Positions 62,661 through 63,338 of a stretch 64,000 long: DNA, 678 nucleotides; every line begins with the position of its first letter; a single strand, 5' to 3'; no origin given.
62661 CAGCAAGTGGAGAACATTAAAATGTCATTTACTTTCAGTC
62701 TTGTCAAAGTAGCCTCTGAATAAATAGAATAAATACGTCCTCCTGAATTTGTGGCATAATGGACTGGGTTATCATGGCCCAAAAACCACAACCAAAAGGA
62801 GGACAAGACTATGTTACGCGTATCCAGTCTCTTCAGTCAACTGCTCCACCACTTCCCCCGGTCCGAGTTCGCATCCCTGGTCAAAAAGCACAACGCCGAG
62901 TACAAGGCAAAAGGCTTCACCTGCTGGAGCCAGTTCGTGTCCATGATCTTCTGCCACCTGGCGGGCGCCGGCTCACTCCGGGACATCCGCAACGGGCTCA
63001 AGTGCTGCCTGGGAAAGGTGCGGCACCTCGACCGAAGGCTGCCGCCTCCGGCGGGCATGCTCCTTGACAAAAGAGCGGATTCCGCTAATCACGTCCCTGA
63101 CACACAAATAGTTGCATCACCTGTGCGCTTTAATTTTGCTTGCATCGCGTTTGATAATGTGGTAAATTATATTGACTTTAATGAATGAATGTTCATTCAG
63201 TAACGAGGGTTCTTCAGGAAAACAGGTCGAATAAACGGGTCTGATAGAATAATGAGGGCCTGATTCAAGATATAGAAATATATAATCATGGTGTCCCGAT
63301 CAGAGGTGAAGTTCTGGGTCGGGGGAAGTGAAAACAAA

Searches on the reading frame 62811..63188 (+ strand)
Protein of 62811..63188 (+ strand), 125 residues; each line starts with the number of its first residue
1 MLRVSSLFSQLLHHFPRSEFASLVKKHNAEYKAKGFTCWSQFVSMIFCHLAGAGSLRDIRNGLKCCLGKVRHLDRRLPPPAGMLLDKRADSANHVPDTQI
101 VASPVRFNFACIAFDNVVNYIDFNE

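Call 42: search_protein_families(library=pfam, proteins=[window:62811-63188:+], max_evalue=0.01)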
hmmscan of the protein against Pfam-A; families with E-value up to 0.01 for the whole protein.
window:62811-63188:+ (125 aa): 1 family
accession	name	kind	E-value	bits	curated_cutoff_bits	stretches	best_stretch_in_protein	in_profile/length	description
PF14294.11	DUF4372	-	1.7e-24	86.2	25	1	6-73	4-71/74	Domain of unknown function (DUF4372)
